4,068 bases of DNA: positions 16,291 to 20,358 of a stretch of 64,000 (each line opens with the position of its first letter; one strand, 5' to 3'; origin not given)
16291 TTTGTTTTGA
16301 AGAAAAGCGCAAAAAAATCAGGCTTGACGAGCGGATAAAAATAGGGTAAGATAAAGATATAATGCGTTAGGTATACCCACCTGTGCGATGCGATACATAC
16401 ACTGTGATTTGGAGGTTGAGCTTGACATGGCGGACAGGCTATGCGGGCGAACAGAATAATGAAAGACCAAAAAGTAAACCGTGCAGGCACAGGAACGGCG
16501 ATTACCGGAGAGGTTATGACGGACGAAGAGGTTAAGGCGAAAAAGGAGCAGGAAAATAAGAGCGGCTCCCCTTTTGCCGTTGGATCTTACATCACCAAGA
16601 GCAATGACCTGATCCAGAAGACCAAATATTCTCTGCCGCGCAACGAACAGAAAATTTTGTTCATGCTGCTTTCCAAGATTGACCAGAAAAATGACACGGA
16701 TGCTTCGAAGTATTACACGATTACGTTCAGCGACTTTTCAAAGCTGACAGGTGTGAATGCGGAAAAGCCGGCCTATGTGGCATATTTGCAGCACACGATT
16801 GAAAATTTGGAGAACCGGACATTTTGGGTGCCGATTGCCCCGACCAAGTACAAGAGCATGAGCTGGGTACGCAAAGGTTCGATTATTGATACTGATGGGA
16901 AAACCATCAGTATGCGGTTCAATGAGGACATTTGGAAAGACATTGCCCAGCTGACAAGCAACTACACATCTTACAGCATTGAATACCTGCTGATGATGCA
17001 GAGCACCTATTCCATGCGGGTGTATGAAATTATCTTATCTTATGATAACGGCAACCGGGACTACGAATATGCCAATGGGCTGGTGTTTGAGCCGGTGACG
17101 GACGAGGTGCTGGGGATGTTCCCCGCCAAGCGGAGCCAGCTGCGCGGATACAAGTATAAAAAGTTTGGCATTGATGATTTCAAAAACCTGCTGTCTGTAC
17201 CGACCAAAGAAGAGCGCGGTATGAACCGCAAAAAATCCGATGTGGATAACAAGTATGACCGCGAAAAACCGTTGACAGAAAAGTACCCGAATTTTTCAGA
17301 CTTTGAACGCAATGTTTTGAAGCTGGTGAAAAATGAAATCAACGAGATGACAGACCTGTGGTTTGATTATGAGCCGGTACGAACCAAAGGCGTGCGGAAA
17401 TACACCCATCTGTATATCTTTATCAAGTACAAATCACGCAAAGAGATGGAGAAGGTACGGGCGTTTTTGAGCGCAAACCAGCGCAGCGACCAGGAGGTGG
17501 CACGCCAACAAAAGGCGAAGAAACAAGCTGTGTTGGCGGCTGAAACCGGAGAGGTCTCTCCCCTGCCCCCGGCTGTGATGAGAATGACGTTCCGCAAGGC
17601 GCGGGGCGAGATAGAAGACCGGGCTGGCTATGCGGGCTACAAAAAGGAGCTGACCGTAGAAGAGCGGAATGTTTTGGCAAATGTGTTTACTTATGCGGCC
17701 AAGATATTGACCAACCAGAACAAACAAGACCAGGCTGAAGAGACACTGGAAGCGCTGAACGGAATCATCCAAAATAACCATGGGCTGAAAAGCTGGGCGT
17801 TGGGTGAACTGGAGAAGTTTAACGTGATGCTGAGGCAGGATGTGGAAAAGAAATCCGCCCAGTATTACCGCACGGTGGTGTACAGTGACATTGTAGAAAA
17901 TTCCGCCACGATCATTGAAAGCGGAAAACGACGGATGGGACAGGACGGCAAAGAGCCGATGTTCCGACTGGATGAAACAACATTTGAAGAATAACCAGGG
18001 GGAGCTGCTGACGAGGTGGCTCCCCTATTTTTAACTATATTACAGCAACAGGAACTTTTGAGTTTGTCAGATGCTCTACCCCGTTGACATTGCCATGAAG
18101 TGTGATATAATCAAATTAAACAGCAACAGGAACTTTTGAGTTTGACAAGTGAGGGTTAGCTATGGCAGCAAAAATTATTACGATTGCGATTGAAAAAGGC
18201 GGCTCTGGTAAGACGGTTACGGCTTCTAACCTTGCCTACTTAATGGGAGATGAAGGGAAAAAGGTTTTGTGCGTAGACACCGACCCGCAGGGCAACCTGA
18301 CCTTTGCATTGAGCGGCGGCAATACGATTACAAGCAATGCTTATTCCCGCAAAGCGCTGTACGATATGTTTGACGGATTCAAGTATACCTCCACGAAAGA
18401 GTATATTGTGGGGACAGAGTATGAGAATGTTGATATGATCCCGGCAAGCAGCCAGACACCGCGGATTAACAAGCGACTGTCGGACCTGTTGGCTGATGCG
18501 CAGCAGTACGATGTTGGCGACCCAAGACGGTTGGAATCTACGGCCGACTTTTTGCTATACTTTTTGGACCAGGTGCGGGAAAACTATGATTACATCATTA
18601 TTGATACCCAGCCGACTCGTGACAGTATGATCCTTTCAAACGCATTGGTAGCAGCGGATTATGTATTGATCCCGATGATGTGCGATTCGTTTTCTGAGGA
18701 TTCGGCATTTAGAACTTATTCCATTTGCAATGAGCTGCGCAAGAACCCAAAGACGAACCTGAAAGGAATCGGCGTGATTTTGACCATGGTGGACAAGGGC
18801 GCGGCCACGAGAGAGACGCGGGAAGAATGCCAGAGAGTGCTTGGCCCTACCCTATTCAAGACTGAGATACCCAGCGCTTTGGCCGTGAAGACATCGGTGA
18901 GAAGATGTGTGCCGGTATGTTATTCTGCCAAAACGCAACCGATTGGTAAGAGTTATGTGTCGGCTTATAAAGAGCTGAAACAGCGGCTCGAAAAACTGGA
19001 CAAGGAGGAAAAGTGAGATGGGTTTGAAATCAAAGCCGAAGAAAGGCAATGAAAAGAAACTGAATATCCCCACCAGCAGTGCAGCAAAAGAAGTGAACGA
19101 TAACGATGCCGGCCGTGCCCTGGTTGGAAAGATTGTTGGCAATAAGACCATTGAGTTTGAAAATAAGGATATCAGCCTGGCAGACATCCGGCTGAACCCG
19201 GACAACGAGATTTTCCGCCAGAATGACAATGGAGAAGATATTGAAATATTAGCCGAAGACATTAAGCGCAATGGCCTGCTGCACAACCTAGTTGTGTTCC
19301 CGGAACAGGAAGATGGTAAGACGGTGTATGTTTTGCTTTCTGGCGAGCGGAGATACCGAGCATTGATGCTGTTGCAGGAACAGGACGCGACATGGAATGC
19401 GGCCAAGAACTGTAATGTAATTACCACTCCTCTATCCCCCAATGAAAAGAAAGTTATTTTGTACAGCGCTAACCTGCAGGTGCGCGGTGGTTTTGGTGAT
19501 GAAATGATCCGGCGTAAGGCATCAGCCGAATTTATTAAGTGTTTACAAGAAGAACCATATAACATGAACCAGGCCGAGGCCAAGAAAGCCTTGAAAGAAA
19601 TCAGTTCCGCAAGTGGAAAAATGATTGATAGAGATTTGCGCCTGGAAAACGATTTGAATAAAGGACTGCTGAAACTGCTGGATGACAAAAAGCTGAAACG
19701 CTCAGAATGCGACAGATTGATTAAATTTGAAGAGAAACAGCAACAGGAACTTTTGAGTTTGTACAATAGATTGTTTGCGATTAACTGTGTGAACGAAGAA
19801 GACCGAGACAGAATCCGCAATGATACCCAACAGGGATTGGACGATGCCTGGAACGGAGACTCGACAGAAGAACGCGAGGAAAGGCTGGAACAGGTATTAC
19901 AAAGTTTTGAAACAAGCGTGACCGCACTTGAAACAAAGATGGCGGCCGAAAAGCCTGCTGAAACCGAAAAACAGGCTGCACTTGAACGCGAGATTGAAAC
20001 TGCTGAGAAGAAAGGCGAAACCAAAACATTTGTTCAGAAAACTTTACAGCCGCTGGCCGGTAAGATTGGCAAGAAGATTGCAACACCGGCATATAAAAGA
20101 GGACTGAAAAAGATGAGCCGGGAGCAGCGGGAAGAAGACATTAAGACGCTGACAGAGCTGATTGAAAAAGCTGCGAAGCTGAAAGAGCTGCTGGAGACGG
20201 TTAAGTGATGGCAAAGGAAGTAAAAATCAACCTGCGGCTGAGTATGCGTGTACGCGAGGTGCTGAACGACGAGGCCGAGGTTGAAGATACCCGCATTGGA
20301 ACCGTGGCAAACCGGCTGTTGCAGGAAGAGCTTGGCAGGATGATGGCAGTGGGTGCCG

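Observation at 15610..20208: Plasmid-type replicon inside a phage: ~14 iterons + DUE, RepA_N-like initiator and ParA/ParB with parS-like repeats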

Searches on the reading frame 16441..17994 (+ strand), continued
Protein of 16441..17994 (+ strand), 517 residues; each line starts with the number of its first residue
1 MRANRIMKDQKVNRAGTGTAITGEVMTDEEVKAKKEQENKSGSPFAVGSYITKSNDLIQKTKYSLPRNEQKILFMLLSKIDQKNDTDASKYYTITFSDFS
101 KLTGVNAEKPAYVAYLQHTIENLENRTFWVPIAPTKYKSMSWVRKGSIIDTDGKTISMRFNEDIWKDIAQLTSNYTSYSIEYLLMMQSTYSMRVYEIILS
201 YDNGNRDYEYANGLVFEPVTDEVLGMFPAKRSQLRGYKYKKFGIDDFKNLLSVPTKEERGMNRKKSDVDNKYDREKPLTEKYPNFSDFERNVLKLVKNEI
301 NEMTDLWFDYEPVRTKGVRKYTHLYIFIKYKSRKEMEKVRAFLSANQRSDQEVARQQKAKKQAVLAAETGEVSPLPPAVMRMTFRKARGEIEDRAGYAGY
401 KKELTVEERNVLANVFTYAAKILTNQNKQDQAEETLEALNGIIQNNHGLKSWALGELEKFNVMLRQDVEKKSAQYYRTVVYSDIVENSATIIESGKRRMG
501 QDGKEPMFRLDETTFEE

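Call 69: fold_search(model_id=the predicted structure, library=pdb)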
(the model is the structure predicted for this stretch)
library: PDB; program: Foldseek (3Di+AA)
matches with E <= 10: 431; with E <= 0.001: 47
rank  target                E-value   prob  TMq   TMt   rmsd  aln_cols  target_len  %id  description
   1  2z9o_B                8.2e-08  1.00  0.29  0.56   6.2       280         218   16  Crystal structure of the dimeric form of RepE in complex with the repE operator DNA (released 2007-11-27)
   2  2z9o_A                2.2e-07  1.00  0.27  0.51   7.1       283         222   16  Crystal structure of the dimeric form of RepE in complex with the repE operator DNA (released 2007-11-27)
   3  2nra_C                1.5e-06  1.00  0.35  0.68   5.8       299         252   16  Crystal structure of Pi initiator protein in complex with iteron DNA (released 2006-11-14)
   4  9yzg_C                4.4e-06  1.00  0.31  0.65   5.1       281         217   15  Isoreticular co-crystal 1 with asymmetrical expanded duplex (31mer) containing insert sequence ATGAGTCATA (released 2026-02-18)
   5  7ur0_C                4.8e-06  1.00  0.30  0.66   5.3       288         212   15  Isoreticular, interpenetrating co-crystal of Replication Initiator Protein REPE54 and scaffold-insert duplexes (21mer  (released 2023-04-26)
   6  7sgc_C                5.3e-06  1.00  0.31  0.65   5.2       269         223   15  Replication Initiator Protein REPE54 and cognate DNA sequence with terminal five prime phosphates. (released 2021-10-13)
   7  9z55_C                5.3e-06  1.00  0.31  0.67   5.0       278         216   15  Isoreticular co-crystal 1 with asymmetrical expanded duplex (31mer) containing insert sequence CATGAGTCAT (released 2026-02-18)
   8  7rva_C                5.6e-06  1.00  0.29  0.61   5.3       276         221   14  Updated Crystal Structure of Replication Initiator Protein REPE54. (released 2021-09-01)
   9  9yzf_C                7.4e-06  1.00  0.30  0.63   5.3       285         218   14  Isoreticular co-crystal 1 with asymmetrical expanded duplex (31mer) containing insert sequence AATTAGGCCG (released 2026-02-18)
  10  9z44_C                7.8e-06  1.00  0.30  0.64   4.9       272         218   15  Isoreticular co-crystal 1 with symmetrical expanded duplex (31mer) containing insert sequence CCCGGCCGGA and loaded wi (released 2026-02-25)
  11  9yzm_C                9.0e-06  1.00  0.29  0.63   5.3       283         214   14  Isoreticular co-crystal 1 with asymmetrical expanded duplex (31mer) containing insert sequence CTAATTAGGC and loaded w (released 2026-02-18)
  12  9yzl_C                9.4e-06  1.00  0.30  0.62   5.5       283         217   15  Isoreticular co-crystal of Replication Initiator Protein REPE54 and asymmetrical expanded duplex (31mer) containing th (released 2026-02-18)
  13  9yzq_C                9.4e-06  1.00  0.29  0.62   5.5       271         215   16  Isoreticular co-crystal 1 with asymmetrical expanded duplex (31mer) containing insert sequence TGATGAGCAG and loaded w (released 2026-02-18)
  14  9z08_C                1.0e-05  1.00  0.31  0.67   4.8       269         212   16  Isoreticular co-crystal 1 with asymmetrical expanded duplex (31mer) containing separate insert strand with sequence GA (released 2026-03-18)
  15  7u7o_C                1.0e-05  1.00  0.29  0.61   6.1       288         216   15  Isoreticular, interpenetrating co-crystal of Replication Initiator Protein REPE54 and symmetrical expanded duplex (31m (released 2023-03-29)
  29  1rep_C                1.8e-05  1.00  0.31  0.68   4.8       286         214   15  CRYSTAL STRUCTURE OF REPLICATION INITIATOR PROTEIN REPE54 OF MINI-F PLASMID COMPLEXED WITH AN ITERON DNA (released 2000-02-09)
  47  1hkq_A                5.3e-04  1.00  0.21  0.74   3.5       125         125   23  PPS10 plasmid DNA replication initiator protein RepA. Replication inactive, dimeric N-terminal domain. (released 2003-05-29)
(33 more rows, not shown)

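Call 84: search_protein_families(library=pfam, proteins=[L041:709-1899:-, L041:1914-2639:-, L041:2711-4696:-, L041:4680-7142:-, L041:7154-7675:-, L041:15634-17511:-, L041:15622-17070:+, L041:17581-18360:-, L041:18595-19065:-, L041:19278-21014:-], max_evalue=0.001)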
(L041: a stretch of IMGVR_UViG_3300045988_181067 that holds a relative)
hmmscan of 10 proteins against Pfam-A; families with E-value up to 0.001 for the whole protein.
L041:709-1899:- (396 aa): 0 families

L041:1914-2639:- (241 aa): 1 family
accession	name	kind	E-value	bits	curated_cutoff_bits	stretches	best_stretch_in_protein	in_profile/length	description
PF04519.19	Bactofilin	-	3.6e-16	59.6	27.9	2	83-141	33-90/98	Polymer-forming cytoskeletal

L041:2711-4696:- (661 aa): 6 families
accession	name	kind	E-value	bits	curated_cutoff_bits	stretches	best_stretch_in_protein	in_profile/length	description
PF00270.35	DEAD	-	3.7e-28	98.8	26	1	260-421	2-164/167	DEAD/DEAH box helicase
PF00271.37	Helicase_C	-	1.1e-22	80.8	23.5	1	465-578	13-109/110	Helicase conserved C-terminal domain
PF17191.10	RecG_wedge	-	2.1e-13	50.6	23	1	15-158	8-151/162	RecG wedge domain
PF04851.21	ResIII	-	1.1e-11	45.3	22.5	1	257-416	3-162/164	Type III restriction enzyme, res subunit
PF19833.4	RecG_dom3_C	-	1e-05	25.9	26.8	1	602-629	1-28/87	ATP-dependent DNA helicase RecG, domain 3, C-terminal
PF13604.12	AAA_30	-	0.00036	20.8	27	0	258-405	2-114/191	AAA domain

L041:4680-7142:- (820 aa): 11 families
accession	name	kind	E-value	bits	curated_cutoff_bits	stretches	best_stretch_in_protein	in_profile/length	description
PF13604.12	AAA_30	-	9.7e-37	127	27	1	357-539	2-181/191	AAA domain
PF13245.12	AAA_19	-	8.5e-29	100.9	25.1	1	361-490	1-133/134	AAA domain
PF14490.11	HHH_RecD2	-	2.5e-22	79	27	1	161-248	6-91/92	ATP-dependent RecD2 DNA helicase HHH domain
PF01443.25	Viral_helicase1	-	1e-17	65.2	21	2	377-520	1-132/228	Viral superfamily 1 RNA helicase core domain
PF13538.12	UvrD_C_2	-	1.6e-17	63.5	27.4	1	715-765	1-52/52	UvrD-like helicase C-terminal domain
PF13086.12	AAA_11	-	1.7e-13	51.4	27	2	357-420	2-64/257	AAA domain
PF00580.27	UvrD-helicase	-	2.8e-12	47.4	23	1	359-430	3-67/271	UvrD/REP helicase N-terminal domain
PF23139.1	OB_YrrC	-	5.5e-09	36.3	27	1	17-74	3-61/76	ATP-dependent DNA helicase YrrC, OB-fold domain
PF18335.7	SH3_13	-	1.5e-06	28.3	41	1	637-671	22-57/65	ATP-dependent RecD-like DNA helicase SH3 domain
PF14520.12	HHH_5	-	0.00029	21.7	27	0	106-144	7-45/57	Helix-hairpin-helix domain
PF13401.12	AAA_22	-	0.00054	20.7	27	0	374-483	5-124/130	AAA domain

L041:7154-7675:- (173 aa): 1 family
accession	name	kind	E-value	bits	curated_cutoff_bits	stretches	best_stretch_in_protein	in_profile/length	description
PF06356.17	DUF1064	-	4.3e-13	50.1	24.7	1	70-167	14-103/117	Protein of unknown function (DUF1064)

L041:15634-17511:- (625 aa): 1 family
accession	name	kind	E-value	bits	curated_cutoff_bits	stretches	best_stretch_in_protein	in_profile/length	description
PF07728.20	AAA_5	-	5.3e-09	36.6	22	1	416-520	30-138/139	AAA domain (dynein-related subfamily)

L041:15622-17070:+ (482 aa): 0 families

L041:17581-18360:- (259 aa): 1 family
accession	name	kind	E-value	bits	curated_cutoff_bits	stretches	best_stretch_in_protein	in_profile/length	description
PF00436.31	SSB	-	3.9e-37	126.9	26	2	107-205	4-103/104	Single-strand binding protein family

L041:18595-19065:- (156 aa): 1 family
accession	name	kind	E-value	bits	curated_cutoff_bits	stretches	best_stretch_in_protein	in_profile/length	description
PF05738.19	Cna_B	-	1.5e-17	64.2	22.3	1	16-101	3-87/87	Cna protein B-type domain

L041:19278-21014:- (578 aa): 0 families

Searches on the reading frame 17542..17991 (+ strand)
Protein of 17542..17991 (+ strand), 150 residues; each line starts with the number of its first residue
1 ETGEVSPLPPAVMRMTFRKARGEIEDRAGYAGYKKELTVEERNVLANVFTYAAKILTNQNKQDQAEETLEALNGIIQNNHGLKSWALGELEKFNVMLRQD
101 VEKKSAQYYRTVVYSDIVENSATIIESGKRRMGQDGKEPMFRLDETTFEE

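Call 81: search_solved_structures(query=A4, max_evalue=10)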
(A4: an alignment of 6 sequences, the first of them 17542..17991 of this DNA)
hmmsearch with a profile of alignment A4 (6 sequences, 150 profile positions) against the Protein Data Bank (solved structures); distinct sequences matched with E-value up to 10: 3.
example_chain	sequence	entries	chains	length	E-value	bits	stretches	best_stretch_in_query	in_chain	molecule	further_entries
5fd4_A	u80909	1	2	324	0.47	13.4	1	42-118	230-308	ComR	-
3fdh_A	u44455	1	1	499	0.73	12.7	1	39-110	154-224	SusD homolog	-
2jjx_A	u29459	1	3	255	0.8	12.6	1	99-126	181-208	URIDYLATE KINASE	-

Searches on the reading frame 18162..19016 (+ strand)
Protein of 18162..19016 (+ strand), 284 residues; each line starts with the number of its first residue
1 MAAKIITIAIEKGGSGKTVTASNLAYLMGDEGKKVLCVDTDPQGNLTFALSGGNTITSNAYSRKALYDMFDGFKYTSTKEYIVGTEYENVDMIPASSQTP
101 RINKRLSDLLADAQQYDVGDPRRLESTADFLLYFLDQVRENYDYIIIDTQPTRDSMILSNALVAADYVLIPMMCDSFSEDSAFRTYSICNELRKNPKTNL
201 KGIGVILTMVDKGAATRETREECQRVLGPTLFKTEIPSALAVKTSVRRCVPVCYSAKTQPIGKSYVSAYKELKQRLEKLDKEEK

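Call 6: search_protein_families(library=pfam, proteins=[window:18162-19016:+], max_evalue=0.01)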
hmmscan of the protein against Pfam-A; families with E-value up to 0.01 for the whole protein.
window:18162-19016:+ (284 aa): 8 families
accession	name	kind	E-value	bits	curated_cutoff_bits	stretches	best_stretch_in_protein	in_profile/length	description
PF13614.12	AAA_31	-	3.5e-37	128.5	27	1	4-200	2-175/177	AAA domain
PF01656.29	CbiA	-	1.6e-19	70.6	25.4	1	6-247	1-120/125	CobQ/CobB/MinD/ParA nucleotide binding domain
PF09140.17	MipZ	-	4.9e-09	36.3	20.7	2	110-177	70-133/262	ATPase MipZ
PF02374.21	ArsA_ATPase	-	5e-08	33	24.3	1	11-47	8-44/305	Anion-transporting ATPase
PF10609.15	ParA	-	5.1e-07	29.8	27.1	1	4-47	4-47/246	NUBPL iron-transfer P-loop NTPase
PF00142.24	Fer4_NifH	-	5.2e-07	29.8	25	1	11-54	7-51/271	4Fe-4S iron sulfur cluster binding proteins, NifH/frxC family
PF07015.17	VirC1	-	3.5e-06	27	24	1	140-195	82-136/231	VirC1 protein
PF06564.18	CBP_BcsQ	-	0.001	19.1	21.3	0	5-48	3-46/234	Cellulose biosynthesis protein BcsQ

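Call 13: search_protein_families(library=phrogs, proteins=[window:18162-19016:+], max_evalue=0.001)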
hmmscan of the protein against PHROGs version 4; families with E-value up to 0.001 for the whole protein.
window:18162-19016:+ (284 aa): 2 families
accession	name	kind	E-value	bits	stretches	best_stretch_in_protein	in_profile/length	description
phrog_164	-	DNA, RNA and nucleotide metabolism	1.2e-50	174.1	1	2-282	223-479/500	ParA-like partition protein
phrog_19408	-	unknown function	5.4e-05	22.7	1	5-214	528-702/721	-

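Call 65: search_protein_families(library=ncbifam, proteins=[window:18162-19016:+], max_evalue=0.01)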
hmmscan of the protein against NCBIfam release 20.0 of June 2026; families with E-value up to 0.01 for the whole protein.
window:18162-19016:+ (284 aa): 31 families (the best 25 are shown)
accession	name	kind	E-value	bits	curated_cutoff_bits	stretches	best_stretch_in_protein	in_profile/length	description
NF041546.1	ParA_partition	equivalog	1.7e-21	76.7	180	2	5-46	1-42/203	ParA family partition ATPase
TIGR03453.1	partition_RepA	equivalog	2.4e-17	62.8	348.45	1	4-174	105-266/387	plasmid partitioning protein RepA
NF041283.1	PrgP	equivalog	5.6e-16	58.7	400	1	4-183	3-164/297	ParA superfamily DNA segregation protein PrgP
TIGR01969.1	minD_arch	subfamily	5e-12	45.5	201.75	2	5-41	2-38/251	cell division ATPase MinD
NF010259.0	PRK13705.1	equivalog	1.4e-11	44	725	1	4-202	107-292/388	plasmid-partitioning protein SopA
TIGR01007.1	eps_fam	subfamily_domain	1.3e-10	41.1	108.05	1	3-101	17-107/204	polysaccharide biosynthesis tyrosine autokinase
NF010443.0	PRK13869.1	subfamily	2e-10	40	446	1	4-169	122-279/405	plasmid-partitioning protein RepA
TIGR03371.1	cellulose_yhjQ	equivalog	2.1e-10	40.5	157.85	1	4-50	2-48/246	cellulose biosynthesis protein BcsQ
TIGR00345.1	GET3_arsA_TRC40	subfamily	1.1e-08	34.9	135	1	12-49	5-42/299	TRC40/GET3/ArsA family transport-energizing ATPase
TIGR04291.1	arsen_driv_ArsA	equivalog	1.9e-08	33.5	650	1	12-47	11-46/565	arsenical pump-driving ATPase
NF047398.1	AAA_KGGVGR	domain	2.3e-08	34.6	90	1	4-149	3-149/190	KGGVGR-motif variant AAA ATPase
TIGR01968.1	minD_bact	equivalog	2.3e-08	33.7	212.9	1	3-41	1-39/261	septum site-determining protein MinD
TIGR01281.1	DPOR_bchL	equivalog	5.8e-08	32.4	345.15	1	11-53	7-49/268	ferredoxin:protochlorophyllide reductase (ATP-dependent) iron-sulfur ATP-binding protein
NF010423.0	PRK13849.1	equivalog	8.1e-07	28.6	313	1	139-195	81-136/231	conjugal transfer ATPase VirC1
NF009701.0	PRK13230.1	subfamily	2.1e-06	27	350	1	11-57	8-54/291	nitrogenase reductase-like protein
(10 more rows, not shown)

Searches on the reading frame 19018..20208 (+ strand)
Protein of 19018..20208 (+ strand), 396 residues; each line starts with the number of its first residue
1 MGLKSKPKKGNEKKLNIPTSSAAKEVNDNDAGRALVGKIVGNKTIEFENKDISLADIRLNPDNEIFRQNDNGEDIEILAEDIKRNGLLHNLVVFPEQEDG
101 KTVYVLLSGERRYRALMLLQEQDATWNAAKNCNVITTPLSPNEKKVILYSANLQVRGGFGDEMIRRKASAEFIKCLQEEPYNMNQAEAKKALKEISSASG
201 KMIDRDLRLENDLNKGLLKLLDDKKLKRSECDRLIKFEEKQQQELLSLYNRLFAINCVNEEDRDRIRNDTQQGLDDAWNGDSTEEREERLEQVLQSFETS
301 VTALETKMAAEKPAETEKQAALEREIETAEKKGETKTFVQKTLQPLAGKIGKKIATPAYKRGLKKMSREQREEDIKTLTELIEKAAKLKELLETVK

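Call 6: search_protein_families(library=pfam, proteins=[window:19018-20208:+], max_evalue=0.01)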
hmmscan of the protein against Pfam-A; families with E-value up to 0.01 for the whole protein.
window:19018-20208:+ (396 aa): 1 family
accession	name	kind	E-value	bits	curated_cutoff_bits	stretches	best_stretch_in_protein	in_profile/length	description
PF02195.25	ParB_N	-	1.4e-06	28.7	26.3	1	51-117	5-66/95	ParB N-terminal domain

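Call 13: search_protein_families(library=phrogs, proteins=[window:19018-20208:+], max_evalue=0.001)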
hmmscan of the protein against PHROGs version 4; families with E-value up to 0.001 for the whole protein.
window:19018-20208:+ (396 aa): 6 families
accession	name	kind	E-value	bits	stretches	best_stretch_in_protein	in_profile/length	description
phrog_4715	-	DNA, RNA and nucleotide metabolism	2.4e-13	50.4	1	40-357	138-451/630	ParB-like partition protein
phrog_3951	-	unknown function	3.1e-09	37.8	1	43-297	12-253/301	-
phrog_27290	-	unknown function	1.8e-06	28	1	73-252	49-225/517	-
phrog_12047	-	DNA, RNA and nucleotide metabolism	0.00022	21.9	1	71-119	17-58/301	ParB-like partition nuclease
phrog_6218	-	DNA, RNA and nucleotide metabolism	0.00024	21.4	1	50-115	6-65/506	ParB-like partition protein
phrog_5484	-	DNA, RNA and nucleotide metabolism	0.00077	20.1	0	86-136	26-76/239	DnaA-like replication initiation protein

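Call 65: search_protein_families(library=ncbifam, proteins=[window:19018-20208:+], max_evalue=0.01)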
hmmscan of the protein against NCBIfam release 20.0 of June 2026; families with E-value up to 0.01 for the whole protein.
window:19018-20208:+ (396 aa): 2 families
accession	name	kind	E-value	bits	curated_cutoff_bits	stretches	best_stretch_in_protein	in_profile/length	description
TIGR04285.1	nucleoid_noc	exception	5.6e-06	25.9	315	1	52-122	5-69/255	nucleoid occlusion protein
TIGR00180.1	parB_part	domain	2e-05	24.4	58.45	1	58-120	12-73/186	ParB/RepB/Spo0J family partition protein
